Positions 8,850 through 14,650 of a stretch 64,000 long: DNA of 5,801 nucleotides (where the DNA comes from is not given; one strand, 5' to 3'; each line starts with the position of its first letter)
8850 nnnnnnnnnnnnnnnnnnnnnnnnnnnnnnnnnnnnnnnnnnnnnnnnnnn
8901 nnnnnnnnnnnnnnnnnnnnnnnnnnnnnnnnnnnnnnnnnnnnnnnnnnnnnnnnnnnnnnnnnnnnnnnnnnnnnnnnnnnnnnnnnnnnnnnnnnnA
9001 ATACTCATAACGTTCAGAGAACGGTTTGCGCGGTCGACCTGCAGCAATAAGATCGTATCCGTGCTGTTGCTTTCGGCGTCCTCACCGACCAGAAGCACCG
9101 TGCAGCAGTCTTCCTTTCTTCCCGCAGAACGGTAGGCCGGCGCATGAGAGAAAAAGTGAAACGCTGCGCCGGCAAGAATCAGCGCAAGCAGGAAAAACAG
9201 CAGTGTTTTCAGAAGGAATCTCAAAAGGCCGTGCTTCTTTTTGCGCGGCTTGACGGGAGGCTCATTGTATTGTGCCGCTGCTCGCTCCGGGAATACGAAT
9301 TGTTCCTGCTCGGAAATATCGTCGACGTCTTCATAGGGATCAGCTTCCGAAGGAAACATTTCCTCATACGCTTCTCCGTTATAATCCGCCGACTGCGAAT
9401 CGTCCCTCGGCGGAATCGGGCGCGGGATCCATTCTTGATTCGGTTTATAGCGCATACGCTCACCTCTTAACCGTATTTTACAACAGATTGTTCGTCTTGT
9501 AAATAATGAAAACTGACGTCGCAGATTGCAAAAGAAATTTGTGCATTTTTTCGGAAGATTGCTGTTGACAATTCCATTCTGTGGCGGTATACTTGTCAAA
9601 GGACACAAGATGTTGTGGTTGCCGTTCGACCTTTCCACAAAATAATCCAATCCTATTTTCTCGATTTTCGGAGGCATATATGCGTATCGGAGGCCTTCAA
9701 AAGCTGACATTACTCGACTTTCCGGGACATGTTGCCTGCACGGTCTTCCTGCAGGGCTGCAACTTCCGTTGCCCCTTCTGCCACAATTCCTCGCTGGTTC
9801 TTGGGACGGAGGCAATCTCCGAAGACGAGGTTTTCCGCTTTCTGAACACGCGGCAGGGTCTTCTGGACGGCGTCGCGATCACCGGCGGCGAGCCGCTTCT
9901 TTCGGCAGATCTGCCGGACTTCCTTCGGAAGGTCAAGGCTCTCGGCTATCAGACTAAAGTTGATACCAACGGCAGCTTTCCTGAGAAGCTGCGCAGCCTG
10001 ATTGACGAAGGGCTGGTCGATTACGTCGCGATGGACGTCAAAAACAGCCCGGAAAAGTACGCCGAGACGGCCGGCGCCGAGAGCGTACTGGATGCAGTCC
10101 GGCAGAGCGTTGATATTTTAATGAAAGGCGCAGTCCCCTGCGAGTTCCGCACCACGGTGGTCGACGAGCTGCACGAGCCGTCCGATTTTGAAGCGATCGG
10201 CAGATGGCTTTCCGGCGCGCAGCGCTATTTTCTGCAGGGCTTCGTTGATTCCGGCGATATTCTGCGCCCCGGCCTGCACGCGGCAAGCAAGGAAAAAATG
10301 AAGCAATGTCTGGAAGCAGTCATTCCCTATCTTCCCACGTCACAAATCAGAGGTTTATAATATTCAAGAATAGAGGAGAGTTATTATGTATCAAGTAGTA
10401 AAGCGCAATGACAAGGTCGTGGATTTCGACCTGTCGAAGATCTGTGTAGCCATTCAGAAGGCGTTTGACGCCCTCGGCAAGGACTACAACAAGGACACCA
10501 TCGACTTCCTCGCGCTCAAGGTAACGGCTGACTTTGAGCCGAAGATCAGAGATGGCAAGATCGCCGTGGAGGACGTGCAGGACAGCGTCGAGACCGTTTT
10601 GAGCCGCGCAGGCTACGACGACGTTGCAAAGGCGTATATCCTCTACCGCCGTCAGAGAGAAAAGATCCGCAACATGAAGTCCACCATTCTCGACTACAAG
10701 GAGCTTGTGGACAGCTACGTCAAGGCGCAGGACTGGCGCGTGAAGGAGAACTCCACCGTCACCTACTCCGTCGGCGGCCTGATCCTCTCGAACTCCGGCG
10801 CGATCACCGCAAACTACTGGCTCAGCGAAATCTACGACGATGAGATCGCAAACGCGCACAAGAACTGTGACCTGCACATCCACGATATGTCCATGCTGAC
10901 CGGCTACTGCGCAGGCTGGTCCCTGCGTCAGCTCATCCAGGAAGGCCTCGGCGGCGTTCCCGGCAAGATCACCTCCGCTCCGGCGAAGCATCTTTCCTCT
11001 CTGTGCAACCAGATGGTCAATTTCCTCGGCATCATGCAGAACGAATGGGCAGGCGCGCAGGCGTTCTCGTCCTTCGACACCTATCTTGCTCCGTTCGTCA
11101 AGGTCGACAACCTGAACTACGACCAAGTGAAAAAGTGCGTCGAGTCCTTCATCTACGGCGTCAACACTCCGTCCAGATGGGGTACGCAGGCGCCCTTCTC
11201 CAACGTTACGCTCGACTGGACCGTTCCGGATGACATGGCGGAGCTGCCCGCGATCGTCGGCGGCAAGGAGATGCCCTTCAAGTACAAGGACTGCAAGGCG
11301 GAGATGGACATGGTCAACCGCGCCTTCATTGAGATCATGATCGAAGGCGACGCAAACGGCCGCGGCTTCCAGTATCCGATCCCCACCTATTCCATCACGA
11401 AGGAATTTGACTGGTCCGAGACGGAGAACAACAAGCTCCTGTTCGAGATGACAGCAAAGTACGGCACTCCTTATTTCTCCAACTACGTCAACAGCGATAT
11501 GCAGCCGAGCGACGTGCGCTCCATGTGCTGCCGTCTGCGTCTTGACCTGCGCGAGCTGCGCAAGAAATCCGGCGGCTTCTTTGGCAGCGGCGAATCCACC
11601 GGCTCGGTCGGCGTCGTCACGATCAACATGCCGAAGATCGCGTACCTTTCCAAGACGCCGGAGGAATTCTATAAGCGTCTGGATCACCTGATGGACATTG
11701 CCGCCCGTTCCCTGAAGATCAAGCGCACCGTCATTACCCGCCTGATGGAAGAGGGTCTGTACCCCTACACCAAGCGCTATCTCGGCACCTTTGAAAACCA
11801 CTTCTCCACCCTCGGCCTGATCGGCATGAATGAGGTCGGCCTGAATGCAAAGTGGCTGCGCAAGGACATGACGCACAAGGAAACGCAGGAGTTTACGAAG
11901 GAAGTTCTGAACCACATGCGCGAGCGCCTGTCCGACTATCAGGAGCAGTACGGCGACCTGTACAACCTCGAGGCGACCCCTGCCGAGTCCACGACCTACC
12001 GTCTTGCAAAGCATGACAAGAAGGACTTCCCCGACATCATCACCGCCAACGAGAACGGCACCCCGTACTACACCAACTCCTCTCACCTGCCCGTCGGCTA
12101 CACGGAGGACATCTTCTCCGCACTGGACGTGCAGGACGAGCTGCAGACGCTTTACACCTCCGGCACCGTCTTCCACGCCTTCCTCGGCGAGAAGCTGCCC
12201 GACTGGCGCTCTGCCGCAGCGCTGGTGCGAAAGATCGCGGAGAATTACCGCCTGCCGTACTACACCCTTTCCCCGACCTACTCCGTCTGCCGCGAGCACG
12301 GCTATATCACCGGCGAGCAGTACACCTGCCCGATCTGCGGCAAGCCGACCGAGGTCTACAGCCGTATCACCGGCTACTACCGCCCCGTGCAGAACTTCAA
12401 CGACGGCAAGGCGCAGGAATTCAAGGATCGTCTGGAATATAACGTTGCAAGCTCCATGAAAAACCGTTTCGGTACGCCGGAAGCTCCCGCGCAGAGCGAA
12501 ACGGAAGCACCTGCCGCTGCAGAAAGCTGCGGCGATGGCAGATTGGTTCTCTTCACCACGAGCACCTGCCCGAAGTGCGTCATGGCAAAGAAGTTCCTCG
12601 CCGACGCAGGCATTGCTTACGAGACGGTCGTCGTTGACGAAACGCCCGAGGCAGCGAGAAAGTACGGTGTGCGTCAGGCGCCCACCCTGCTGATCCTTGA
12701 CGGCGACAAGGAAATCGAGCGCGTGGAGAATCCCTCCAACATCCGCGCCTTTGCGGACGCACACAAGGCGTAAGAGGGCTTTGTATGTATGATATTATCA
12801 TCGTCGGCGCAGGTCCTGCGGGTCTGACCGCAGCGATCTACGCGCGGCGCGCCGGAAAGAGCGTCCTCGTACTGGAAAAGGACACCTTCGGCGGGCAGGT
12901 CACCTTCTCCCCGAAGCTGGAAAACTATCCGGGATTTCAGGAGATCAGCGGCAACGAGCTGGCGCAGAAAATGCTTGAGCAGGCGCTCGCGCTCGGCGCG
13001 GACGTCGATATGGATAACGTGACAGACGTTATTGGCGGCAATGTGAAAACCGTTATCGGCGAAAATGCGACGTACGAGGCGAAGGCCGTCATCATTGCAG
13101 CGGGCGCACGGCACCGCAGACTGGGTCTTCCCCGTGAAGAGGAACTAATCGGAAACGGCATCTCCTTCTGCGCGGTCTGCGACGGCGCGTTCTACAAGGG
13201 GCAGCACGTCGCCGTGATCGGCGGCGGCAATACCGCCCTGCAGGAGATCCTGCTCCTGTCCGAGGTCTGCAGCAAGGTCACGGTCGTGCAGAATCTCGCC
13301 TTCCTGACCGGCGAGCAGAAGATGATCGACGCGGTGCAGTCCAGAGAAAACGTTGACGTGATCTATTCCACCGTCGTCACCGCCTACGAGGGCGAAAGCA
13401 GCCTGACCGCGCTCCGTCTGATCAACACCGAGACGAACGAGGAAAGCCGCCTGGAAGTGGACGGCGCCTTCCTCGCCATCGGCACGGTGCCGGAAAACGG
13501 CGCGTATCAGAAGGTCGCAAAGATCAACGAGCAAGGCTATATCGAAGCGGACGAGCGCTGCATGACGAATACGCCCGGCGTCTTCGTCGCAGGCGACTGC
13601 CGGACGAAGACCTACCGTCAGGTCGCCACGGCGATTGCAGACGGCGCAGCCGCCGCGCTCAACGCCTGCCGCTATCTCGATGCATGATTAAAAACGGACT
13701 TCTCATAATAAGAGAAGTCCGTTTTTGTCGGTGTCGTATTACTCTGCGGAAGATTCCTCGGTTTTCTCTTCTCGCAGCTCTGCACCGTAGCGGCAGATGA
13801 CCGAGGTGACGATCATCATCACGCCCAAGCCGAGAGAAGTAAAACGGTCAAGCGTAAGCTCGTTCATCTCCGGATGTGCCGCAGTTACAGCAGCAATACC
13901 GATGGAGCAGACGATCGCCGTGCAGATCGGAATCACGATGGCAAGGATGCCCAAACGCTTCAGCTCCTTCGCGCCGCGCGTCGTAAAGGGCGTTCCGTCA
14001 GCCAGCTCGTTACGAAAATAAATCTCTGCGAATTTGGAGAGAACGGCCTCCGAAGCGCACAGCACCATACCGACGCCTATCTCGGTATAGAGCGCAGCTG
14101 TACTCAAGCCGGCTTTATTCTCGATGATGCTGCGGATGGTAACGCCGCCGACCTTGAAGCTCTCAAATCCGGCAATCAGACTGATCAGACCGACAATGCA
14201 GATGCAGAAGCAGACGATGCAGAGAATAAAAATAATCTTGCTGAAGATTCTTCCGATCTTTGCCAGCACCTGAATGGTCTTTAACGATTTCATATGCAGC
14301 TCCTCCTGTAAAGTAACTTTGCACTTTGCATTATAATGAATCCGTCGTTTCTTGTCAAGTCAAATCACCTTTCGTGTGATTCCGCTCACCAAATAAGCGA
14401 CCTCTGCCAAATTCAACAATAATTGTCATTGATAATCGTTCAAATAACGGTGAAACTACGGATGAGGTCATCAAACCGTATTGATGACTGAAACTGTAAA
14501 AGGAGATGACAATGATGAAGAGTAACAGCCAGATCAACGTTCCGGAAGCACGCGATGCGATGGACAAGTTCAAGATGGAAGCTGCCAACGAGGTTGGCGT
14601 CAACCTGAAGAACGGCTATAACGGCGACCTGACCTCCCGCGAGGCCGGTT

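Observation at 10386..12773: Class III RNR carrying its own glutaredoxin/NrdH-like reductant domain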

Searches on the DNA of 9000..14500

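Call 64: search_rna_families(source=window, start=9000, end=14500, threshold=evalue, max_evalue=0.1)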
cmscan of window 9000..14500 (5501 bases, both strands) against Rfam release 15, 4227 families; matches with E-value up to 0.1: 0.
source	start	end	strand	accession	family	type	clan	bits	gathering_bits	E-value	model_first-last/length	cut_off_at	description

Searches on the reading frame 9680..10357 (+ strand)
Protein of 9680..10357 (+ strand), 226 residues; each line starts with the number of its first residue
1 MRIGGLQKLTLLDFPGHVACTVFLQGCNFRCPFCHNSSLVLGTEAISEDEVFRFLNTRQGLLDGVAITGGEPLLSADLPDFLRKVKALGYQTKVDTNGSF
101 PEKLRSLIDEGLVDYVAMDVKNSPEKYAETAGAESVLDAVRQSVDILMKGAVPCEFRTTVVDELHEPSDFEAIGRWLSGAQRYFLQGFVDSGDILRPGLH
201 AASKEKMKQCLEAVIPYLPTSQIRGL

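Call 5: search_protein_families(library=pfam, proteins=[window:9680-10357:+], max_evalue=0.01)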
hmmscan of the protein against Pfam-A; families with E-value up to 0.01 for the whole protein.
window:9680-10357:+ (226 aa): 2 families
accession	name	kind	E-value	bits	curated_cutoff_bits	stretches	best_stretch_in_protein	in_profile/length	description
PF04055.27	Radical_SAM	-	6.1e-18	66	29.5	1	23-163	3-153/166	Radical SAM superfamily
PF13353.11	Fer4_12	-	5.1e-09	37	22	1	18-117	6-110/137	4Fe-4S single cluster domain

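Call 6: search_protein_families(library=ncbifam, proteins=[window:9680-10357:+], max_evalue=0.01)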
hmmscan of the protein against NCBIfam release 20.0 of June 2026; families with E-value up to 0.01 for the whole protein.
window:9680-10357:+ (226 aa): 52 families (the best 25 are shown)
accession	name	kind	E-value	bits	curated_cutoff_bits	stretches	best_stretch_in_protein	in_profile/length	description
TIGR02495.1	NrdG2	equivalog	1e-63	214.2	131.15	1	3-188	2-192/193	anaerobic ribonucleoside-triphosphate reductase activating protein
TIGR02493.1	PFLA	equivalog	1.5e-17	63.8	231.75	1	6-134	5-141/235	pyruvate formate-lyase-activating protein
TIGR04041.1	activase_YjjW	hypoth_equivalog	3.2e-16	59.6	250.2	2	45-181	92-228/276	YjjW family glycine radical enzyme activase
TIGR02494.1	PFLE_PFLC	subfamily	8.9e-14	51.4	174.35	2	64-178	126-240/293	glycyl-radical enzyme activating protein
TIGR02668.1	moaA_archaeal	equivalog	5.9e-13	48.5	325.25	1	25-146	18-146/303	GTP 3',8-cyclase MoaA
NF001199.0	PRK00164.2-1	equivalog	7.9e-12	44.9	231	1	25-145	20-143/308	GTP 3',8-cyclase MoaA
TIGR02666.1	moaA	equivalog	1.8e-11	43.6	284.05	1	26-134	19-137/336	GTP 3',8-cyclase MoaA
TIGR03963.1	rSAM_QueE_Clost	equivalog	4.9e-11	42.7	260.1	1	16-122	18-124/219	putative 7-carboxy-7-deazaguanine synthase QueE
NF008356.0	PRK11145.1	equivalog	6.6e-11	41.9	375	1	3-124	7-135/246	pyruvate formate lyase 1-activating protein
NF043069.1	T4HPD_activ_SAM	equivalog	1.7e-10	40.8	425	2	4-37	5-37/299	trans-4-hydroxy-L-proline dehydratase activase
TIGR02491.1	NrdG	equivalog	1.1e-09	38.5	126.1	1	8-88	7-90/154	anaerobic ribonucleoside-triphosphate reductase activating protein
TIGR04003.1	rSAM_BssD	equivalog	1.1e-09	37.9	496.45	1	5-37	5-36/314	[benzylsuccinate synthase]-activating enzyme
TIGR04317.1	W_rSAM_matur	equivalog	2.5e-09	36.7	380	1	25-141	12-134/349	tungsten cofactor oxidoreductase radical SAM maturase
NF048010.1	SfplDhtActHpsHDes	equivalog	7e-09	34.9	430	1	48-173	123-245/298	(2S)-3-sulfopropanediol dehydratase activating enzyme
NF007483.0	PRK10076.1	equivalog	1.1e-08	34.6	326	1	48-125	109-186/292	[formate-C-acetyltransferase]-activating enzyme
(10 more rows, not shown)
